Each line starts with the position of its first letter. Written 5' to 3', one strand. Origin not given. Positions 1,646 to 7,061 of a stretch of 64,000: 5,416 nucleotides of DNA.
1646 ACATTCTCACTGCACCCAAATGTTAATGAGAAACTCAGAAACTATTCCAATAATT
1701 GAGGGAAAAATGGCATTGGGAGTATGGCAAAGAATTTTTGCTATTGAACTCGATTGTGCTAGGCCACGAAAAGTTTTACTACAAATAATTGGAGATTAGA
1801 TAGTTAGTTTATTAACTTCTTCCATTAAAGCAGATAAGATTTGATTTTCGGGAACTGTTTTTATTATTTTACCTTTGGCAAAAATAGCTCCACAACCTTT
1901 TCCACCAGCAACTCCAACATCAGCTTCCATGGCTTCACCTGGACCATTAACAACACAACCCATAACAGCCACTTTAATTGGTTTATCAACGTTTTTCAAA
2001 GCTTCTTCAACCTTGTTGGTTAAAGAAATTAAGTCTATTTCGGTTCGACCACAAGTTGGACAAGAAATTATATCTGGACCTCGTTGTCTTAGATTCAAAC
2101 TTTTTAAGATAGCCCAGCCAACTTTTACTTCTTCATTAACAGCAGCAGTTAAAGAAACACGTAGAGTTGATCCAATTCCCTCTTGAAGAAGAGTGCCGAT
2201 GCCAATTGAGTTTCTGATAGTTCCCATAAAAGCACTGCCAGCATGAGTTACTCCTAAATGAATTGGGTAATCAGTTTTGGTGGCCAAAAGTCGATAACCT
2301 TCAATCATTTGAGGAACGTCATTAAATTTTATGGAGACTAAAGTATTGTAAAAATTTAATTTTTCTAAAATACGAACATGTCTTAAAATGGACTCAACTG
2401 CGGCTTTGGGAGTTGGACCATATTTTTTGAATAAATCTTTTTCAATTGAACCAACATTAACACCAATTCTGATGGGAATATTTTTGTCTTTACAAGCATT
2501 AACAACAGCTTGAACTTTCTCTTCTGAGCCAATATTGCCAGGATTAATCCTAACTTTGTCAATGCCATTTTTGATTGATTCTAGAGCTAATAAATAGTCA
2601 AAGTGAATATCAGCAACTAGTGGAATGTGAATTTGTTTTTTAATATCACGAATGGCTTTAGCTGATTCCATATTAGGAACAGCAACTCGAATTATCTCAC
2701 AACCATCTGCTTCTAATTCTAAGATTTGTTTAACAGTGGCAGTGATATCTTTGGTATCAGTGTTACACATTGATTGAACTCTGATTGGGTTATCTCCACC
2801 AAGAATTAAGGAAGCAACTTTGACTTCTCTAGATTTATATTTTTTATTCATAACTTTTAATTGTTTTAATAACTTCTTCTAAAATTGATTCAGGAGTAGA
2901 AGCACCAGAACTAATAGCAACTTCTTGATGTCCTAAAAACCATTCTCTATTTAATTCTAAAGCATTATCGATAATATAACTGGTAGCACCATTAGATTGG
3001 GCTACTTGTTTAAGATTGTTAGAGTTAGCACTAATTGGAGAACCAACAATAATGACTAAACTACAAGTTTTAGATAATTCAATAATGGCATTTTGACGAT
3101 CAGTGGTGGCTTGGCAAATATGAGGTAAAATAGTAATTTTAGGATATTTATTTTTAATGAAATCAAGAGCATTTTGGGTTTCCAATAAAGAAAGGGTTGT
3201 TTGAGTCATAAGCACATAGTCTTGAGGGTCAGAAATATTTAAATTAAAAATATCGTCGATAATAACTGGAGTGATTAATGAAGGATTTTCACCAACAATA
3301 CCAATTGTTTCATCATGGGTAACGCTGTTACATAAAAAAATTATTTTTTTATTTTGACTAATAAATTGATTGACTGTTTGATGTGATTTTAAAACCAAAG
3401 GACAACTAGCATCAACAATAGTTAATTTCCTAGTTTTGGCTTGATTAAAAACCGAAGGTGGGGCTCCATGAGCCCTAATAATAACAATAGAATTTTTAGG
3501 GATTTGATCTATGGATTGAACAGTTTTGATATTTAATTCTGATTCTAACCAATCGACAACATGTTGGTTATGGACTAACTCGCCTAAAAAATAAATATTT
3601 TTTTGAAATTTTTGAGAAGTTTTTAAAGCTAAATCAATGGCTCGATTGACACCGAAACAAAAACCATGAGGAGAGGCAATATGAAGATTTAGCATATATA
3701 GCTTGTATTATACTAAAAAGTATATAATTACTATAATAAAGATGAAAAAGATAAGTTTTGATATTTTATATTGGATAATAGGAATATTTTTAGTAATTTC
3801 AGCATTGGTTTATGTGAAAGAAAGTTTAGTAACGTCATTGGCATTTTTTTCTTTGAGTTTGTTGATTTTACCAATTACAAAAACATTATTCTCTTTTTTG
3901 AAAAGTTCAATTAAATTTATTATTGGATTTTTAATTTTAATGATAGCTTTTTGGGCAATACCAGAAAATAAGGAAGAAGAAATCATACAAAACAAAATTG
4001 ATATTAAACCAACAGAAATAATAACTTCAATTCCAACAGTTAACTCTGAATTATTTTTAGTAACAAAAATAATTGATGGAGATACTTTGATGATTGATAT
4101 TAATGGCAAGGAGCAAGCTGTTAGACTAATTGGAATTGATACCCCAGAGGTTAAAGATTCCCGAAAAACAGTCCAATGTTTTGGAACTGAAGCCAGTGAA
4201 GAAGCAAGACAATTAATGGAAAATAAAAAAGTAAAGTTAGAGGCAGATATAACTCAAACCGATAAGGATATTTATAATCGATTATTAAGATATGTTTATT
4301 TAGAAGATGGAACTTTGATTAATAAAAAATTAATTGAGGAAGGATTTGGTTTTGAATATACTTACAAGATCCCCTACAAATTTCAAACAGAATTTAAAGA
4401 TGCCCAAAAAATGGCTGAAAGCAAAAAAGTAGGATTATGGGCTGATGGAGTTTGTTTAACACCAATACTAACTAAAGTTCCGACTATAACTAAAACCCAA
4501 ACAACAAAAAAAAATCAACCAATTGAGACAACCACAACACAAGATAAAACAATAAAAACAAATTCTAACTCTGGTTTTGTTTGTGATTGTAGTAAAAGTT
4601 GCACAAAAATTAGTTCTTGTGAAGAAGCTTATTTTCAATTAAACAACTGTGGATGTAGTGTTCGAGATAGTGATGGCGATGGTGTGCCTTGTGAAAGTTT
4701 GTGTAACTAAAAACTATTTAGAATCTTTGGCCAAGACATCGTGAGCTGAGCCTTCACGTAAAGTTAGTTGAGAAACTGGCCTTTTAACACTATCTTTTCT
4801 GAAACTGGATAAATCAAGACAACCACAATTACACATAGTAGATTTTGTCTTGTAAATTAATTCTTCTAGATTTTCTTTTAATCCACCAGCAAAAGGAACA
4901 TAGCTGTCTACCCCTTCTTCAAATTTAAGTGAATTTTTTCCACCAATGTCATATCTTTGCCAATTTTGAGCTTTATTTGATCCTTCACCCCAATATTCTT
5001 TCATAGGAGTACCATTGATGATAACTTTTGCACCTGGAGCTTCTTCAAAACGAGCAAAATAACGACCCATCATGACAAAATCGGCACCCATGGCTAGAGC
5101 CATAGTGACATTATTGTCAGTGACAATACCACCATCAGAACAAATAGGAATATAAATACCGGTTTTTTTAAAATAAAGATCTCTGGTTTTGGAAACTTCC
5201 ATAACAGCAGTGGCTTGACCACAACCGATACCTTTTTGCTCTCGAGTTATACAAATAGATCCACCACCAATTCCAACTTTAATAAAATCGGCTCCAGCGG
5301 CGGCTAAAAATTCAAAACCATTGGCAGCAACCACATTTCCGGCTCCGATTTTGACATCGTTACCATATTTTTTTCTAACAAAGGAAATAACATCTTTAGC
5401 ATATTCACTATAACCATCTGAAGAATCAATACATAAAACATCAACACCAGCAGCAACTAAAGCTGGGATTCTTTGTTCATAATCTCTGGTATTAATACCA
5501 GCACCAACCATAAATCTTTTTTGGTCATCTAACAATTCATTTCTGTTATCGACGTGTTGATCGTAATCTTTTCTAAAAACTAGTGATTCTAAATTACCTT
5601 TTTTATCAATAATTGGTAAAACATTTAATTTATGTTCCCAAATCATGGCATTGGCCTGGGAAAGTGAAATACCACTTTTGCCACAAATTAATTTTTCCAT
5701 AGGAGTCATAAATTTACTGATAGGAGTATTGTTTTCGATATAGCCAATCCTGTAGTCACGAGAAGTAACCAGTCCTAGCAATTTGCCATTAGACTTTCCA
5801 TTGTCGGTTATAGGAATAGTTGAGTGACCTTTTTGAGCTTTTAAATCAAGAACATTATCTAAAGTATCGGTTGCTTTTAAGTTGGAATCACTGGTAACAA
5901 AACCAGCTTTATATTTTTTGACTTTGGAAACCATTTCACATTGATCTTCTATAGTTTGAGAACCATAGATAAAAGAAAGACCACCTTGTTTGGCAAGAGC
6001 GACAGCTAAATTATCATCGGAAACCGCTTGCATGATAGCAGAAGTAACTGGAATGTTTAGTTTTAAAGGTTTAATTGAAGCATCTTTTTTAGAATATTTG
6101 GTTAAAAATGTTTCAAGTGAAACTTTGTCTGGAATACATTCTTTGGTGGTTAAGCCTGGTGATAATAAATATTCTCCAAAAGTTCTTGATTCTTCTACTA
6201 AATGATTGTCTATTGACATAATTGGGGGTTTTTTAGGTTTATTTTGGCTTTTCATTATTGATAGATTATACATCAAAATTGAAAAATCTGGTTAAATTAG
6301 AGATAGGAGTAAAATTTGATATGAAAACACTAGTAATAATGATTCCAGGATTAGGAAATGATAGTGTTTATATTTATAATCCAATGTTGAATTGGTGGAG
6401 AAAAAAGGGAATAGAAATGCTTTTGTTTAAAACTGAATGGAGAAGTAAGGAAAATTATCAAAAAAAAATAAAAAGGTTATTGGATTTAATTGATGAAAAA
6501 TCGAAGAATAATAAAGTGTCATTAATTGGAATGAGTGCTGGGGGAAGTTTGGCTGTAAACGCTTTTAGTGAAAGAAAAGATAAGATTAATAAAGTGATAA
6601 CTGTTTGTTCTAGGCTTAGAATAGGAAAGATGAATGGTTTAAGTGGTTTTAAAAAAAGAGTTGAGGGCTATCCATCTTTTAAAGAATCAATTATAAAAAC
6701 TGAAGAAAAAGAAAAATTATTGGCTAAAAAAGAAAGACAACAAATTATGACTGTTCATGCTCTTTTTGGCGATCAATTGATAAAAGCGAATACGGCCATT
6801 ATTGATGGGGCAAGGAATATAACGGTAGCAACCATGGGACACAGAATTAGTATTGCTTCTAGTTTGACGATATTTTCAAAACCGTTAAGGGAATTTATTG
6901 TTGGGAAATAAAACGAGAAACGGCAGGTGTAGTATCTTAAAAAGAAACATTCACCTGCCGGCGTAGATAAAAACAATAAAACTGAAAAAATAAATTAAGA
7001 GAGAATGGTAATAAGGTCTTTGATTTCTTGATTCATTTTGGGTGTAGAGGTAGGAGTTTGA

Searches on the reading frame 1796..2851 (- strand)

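Call 49: search_protein_families(library=pfam, proteins=[window:1796-2851:-])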
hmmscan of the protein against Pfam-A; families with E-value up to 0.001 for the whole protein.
window:1796-2851:- (351 aa): 1 family
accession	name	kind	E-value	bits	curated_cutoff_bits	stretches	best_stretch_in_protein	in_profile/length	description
PF04551.19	GcpE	-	7.2e-149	495.9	32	1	8-348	2-343/343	GcpE protein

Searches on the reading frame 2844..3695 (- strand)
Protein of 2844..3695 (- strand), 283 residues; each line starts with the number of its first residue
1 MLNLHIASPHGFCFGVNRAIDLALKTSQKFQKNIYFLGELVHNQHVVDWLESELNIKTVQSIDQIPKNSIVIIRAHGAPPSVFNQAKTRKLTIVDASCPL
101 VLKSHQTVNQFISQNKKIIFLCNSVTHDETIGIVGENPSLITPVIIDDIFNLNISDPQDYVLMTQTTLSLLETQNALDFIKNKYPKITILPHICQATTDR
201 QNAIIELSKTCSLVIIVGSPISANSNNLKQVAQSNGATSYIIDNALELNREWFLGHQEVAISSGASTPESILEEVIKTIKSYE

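Call 49: search_protein_families(library=pfam, proteins=[window:2844-3695:-])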
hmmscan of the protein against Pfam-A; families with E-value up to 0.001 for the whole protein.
window:2844-3695:- (283 aa): 1 family
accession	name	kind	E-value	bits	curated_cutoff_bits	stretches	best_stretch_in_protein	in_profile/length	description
PF02401.23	LYTB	-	3.4e-77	259.8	24.5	1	6-280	3-267/267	LytB protein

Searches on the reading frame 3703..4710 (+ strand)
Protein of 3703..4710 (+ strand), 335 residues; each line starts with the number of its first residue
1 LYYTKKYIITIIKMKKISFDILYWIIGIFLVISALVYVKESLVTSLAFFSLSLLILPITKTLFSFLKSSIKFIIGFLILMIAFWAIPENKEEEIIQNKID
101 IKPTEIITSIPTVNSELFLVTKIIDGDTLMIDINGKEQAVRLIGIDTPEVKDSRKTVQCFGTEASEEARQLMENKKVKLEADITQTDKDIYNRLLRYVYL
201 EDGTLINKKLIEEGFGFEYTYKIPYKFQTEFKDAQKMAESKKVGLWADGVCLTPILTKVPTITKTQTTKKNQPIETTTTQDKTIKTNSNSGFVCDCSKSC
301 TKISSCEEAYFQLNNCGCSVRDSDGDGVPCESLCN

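Call 49: search_protein_families(library=pfam, proteins=[window:3703-4710:+])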
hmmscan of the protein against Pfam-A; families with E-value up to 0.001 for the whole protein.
window:3703-4710:+ (335 aa): 2 families
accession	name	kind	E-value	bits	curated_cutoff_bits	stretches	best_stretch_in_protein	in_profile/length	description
PF00565.23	SNase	-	4.9e-22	78.8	21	1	140-248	2-107/107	Staphylococcal nuclease homologue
PF05901.16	Excalibur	-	0.0008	20.1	22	0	298-331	2-36/36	Excalibur calcium-binding domain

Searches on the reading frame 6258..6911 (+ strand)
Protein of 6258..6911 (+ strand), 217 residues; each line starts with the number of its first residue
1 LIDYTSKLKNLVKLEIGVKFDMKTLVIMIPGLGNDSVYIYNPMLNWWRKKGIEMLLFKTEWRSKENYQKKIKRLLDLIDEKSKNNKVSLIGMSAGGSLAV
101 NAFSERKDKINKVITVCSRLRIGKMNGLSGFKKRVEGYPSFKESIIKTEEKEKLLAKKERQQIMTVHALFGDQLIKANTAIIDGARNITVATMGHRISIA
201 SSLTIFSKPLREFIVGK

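Call 48: search_protein_families(library=pfam, proteins=[window:6258-6911:+])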
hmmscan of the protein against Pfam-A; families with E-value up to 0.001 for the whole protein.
window:6258-6911:+ (217 aa): 3 families
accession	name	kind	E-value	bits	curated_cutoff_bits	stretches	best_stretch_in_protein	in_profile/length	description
PF12146.15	Hydrolase_4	-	1.6e-06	28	27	1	60-137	51-128/239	Serine aminopeptidase, S33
PF00561.26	Abhydrolase_1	-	0.00013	22.2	25.8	1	65-120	48-109/245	alpha/beta hydrolase fold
PF07819.20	PGAP1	-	0.00036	20.8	24.3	1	66-139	70-151/233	PGAP1-like alpha/beta domain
